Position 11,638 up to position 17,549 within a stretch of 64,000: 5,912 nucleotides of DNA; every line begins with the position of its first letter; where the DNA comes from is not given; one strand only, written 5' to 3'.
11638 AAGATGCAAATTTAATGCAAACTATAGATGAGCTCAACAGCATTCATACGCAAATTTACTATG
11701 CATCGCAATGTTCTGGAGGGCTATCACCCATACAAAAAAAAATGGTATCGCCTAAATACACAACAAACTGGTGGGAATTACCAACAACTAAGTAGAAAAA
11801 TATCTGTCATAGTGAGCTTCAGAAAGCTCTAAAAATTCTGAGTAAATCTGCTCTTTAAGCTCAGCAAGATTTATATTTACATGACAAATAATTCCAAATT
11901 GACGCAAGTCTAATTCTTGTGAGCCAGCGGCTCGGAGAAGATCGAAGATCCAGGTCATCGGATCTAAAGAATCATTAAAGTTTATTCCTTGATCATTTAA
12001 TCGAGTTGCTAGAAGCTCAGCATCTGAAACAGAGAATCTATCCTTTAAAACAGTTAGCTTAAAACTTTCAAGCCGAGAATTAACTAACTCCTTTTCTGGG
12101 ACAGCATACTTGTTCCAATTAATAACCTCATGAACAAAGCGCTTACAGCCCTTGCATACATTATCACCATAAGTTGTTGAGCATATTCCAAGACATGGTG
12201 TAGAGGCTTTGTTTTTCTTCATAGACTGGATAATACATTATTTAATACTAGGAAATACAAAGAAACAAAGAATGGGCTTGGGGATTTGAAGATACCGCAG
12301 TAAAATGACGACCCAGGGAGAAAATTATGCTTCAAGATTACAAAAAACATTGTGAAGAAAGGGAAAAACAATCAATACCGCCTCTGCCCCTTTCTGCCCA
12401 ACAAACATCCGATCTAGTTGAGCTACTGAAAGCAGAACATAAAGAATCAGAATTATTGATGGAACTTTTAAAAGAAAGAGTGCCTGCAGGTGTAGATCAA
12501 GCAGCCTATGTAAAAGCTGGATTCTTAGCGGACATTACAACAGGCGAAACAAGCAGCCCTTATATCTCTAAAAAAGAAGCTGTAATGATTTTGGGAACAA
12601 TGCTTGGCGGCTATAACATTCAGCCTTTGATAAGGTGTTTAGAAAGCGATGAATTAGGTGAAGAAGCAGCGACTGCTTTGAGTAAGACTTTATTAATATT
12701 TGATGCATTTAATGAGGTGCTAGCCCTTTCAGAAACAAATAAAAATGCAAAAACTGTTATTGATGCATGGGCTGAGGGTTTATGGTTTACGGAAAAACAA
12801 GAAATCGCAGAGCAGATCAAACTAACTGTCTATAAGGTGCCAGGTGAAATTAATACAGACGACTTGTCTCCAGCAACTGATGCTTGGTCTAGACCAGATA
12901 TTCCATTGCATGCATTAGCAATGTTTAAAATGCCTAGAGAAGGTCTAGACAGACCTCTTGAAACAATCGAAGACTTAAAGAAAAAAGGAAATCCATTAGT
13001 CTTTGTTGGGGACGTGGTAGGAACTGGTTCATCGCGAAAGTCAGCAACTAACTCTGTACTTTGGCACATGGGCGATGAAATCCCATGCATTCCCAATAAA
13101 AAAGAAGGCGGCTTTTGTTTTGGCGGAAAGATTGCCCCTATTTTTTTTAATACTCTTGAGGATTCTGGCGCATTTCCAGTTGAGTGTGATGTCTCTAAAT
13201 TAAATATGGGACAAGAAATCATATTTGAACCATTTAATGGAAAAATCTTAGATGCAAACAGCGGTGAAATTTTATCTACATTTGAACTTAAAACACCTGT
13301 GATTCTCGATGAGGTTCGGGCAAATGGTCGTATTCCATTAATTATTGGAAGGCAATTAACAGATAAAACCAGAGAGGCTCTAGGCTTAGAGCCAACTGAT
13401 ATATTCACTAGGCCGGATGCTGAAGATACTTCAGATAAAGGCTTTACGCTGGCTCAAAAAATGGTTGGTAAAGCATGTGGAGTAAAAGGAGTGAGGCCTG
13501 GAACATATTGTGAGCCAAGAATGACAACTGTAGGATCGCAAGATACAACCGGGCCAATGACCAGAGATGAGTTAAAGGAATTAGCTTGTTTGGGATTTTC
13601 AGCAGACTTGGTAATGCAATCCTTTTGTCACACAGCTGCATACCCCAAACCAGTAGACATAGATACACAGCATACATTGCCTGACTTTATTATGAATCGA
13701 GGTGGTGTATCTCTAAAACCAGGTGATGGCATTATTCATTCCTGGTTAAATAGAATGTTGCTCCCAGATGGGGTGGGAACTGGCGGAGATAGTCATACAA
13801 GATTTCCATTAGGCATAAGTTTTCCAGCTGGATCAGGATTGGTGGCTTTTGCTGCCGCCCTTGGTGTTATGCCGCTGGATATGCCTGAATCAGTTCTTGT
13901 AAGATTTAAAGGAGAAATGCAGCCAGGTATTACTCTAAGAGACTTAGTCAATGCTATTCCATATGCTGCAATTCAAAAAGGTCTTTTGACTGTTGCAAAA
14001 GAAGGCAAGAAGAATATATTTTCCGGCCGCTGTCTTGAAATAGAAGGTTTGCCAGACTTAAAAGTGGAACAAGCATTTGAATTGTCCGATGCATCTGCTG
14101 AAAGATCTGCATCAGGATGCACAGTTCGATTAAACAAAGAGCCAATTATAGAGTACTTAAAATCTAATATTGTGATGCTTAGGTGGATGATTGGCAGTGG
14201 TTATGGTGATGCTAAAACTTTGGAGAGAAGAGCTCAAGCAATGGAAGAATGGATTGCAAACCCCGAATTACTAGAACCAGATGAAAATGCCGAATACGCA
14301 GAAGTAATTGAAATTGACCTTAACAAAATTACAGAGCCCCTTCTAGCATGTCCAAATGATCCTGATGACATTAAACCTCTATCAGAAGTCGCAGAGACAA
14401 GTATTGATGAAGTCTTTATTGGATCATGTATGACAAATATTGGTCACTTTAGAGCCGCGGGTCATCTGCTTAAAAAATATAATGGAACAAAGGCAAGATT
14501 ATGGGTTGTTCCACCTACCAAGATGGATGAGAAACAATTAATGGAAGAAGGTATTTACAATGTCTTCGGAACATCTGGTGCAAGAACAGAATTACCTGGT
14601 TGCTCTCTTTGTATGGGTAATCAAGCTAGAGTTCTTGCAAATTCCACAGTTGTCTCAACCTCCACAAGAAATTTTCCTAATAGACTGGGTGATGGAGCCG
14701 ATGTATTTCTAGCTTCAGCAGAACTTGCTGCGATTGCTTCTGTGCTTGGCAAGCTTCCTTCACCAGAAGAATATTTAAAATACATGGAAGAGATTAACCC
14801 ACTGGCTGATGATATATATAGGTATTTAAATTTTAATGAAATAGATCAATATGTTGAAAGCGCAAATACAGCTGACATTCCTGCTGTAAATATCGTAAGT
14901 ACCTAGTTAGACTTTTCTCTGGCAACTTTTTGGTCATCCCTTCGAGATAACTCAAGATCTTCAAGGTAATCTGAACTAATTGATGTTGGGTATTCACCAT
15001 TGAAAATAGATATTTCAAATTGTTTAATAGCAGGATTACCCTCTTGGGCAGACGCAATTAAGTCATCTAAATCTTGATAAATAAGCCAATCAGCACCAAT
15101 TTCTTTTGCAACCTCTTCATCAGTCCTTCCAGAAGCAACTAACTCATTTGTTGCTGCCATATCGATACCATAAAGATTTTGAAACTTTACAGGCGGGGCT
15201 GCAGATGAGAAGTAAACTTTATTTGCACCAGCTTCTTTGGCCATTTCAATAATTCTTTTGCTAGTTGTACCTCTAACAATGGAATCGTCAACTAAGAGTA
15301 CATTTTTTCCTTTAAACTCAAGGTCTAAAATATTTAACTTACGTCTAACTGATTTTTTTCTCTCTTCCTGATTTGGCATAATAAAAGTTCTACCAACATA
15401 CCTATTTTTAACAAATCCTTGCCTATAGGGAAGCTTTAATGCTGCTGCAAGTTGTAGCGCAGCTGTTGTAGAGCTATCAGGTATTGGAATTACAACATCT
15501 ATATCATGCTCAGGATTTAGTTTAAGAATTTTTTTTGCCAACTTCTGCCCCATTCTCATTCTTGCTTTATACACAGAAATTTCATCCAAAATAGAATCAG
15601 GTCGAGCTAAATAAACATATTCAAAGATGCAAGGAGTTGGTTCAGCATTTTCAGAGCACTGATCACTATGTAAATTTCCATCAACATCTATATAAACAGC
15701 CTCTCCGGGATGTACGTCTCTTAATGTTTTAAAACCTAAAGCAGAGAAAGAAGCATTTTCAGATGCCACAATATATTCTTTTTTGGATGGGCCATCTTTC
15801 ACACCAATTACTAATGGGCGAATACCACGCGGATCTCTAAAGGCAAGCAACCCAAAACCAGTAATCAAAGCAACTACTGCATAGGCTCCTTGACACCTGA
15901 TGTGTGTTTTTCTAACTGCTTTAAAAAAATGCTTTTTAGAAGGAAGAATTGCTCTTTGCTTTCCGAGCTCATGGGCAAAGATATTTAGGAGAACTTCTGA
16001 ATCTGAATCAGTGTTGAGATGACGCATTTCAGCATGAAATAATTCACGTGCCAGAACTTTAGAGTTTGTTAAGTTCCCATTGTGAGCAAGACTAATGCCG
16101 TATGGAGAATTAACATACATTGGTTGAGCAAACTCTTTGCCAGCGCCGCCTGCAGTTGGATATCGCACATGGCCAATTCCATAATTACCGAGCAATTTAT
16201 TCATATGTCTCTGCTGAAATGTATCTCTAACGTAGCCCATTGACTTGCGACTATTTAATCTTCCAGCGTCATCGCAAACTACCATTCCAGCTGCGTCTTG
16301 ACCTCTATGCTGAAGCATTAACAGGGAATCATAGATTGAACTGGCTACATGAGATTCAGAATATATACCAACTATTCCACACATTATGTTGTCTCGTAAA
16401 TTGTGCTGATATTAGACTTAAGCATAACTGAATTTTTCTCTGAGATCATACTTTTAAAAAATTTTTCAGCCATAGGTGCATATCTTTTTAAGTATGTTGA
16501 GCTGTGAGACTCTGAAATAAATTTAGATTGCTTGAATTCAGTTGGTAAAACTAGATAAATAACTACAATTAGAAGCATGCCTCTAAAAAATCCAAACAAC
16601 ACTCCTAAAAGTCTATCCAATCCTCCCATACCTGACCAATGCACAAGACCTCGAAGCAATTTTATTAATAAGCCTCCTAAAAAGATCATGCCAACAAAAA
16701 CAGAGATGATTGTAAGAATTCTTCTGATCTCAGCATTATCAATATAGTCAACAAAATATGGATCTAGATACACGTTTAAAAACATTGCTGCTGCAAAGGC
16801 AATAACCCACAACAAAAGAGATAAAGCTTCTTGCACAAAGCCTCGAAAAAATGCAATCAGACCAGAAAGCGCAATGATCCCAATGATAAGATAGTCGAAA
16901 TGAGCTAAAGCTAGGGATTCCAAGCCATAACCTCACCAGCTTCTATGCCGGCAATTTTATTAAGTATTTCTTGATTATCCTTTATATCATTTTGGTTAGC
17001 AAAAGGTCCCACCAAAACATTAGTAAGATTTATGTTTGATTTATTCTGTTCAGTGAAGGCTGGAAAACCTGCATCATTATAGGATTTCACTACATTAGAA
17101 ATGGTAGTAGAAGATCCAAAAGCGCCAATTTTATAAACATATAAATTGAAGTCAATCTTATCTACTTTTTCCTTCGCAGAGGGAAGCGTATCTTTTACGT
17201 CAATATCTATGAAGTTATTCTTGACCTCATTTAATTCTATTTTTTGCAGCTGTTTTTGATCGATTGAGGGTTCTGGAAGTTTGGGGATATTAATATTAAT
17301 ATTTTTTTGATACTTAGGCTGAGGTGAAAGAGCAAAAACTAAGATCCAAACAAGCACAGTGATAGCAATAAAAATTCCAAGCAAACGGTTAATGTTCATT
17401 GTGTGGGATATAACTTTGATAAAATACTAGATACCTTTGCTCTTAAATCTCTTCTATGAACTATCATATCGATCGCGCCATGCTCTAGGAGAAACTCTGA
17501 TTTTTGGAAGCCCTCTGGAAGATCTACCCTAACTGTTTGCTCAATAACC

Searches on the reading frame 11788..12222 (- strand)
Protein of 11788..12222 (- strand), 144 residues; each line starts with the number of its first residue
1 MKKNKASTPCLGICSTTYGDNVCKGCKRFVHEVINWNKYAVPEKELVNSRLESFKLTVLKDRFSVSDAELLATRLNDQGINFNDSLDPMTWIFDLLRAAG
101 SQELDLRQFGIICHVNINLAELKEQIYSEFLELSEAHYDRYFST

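Call 56: search_protein_families(library=pfam, max_evalue=0.00001, proteins=[window:11788-12222:-])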
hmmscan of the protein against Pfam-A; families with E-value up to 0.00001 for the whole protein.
window:11788-12222:- (144 aa): 1 family
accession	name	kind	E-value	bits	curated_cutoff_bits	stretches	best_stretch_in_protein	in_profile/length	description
PF06945.18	DUF1289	-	1.3e-13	50.9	27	1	8-52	1-44/47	Protein of unknown function (DUF1289)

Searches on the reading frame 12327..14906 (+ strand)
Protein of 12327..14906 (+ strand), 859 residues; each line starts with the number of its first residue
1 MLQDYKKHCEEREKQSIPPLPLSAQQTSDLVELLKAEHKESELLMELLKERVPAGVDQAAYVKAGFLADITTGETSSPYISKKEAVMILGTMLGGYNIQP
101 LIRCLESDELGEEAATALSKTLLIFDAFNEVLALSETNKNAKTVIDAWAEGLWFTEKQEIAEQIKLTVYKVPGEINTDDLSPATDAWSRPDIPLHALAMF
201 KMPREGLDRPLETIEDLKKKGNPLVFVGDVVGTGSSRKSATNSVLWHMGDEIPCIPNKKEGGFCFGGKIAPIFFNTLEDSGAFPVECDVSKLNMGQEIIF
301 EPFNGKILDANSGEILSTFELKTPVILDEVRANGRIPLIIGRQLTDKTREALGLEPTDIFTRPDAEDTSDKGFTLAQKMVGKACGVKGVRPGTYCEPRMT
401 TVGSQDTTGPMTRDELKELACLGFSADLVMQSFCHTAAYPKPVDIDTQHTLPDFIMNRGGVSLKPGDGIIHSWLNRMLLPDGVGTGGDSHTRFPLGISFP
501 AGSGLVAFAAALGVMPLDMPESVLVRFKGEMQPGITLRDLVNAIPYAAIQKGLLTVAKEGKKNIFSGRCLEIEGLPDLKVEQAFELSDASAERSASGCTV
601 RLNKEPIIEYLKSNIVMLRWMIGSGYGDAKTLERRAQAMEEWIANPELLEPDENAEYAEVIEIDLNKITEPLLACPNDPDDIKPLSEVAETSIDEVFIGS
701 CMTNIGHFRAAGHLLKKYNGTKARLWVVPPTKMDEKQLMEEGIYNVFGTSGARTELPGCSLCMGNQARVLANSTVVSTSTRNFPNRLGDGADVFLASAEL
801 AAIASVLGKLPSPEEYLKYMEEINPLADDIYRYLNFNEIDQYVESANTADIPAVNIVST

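Call 56: search_protein_families(library=pfam, max_evalue=0.00001, proteins=[window:12327-14906:+])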
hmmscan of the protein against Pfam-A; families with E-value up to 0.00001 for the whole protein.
window:12327-14906:+ (859 aa): 3 families
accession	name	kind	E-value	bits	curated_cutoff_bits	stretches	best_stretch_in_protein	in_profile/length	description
PF06434.19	Aconitase_2_N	-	3.2e-92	308.3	27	1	166-373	1-204/204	Aconitate hydratase 2 N-terminus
PF11791.14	Aconitase_B_N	-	5.2e-59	199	25.8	1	4-154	1-153/153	Aconitate B N-terminal domain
PF00330.25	Aconitase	-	1.3e-40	140.2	28.7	1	462-808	101-463/463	Aconitase family (aconitate hydratase)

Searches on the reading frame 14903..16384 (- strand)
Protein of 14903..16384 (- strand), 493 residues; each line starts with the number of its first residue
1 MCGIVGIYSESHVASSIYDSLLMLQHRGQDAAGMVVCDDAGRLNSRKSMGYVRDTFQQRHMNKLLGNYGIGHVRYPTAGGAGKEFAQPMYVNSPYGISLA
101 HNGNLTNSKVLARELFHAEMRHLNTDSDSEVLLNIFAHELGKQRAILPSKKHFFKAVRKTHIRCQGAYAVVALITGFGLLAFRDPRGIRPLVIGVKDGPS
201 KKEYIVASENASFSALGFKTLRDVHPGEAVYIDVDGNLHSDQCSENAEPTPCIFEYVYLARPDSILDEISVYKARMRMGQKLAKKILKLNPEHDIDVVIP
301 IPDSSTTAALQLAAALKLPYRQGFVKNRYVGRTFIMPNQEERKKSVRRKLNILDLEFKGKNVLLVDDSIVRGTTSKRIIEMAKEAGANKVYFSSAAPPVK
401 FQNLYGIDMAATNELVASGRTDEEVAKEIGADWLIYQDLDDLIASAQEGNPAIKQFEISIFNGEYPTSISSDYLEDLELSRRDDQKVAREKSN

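Call 58: search_protein_families(library=pfam, max_evalue=0.00001, proteins=[window:14903-16384:-])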
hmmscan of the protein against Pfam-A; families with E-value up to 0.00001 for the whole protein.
window:14903-16384:- (493 aa): 3 families
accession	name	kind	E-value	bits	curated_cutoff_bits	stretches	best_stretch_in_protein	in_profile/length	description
PF13522.11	GATase_6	-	1.9e-14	54.2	27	1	67-208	11-129/130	Glutamine amidotransferase domain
PF13537.11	GATase_7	-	3.8e-11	43.5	25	1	86-213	13-121/123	Glutamine amidotransferase domain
PF00156.33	Pribosyltran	-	1.8e-07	31.1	26.3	1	274-390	7-118/158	Phosphoribosyl transferase domain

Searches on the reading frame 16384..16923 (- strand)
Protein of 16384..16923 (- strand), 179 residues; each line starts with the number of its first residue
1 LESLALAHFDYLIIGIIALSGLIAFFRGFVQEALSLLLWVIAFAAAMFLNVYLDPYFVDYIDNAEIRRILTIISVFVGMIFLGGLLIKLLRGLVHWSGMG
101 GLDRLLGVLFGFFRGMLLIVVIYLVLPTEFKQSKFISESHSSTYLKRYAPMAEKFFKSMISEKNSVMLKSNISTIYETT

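Call 58: search_protein_families(library=pfam, max_evalue=0.00001, proteins=[window:16384-16923:-])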
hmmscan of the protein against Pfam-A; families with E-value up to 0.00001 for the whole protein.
window:16384-16923:- (179 aa): 1 family
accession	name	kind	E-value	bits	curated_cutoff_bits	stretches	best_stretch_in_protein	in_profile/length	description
PF02674.22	Colicin_V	-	7.6e-32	110.7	29.3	1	9-149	1-143/144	Colicin V production protein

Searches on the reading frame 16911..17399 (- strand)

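Call 58: search_protein_families(library=pfam, max_evalue=0.00001, proteins=[window:16911-17399:-])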
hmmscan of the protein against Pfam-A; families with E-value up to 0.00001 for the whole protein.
window:16911-17399:- (162 aa): 1 family
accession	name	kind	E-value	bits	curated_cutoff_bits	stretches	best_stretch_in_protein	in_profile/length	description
PF05036.18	SPOR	-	8.2e-06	26.5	21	0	87-153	5-71/76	SPOR domain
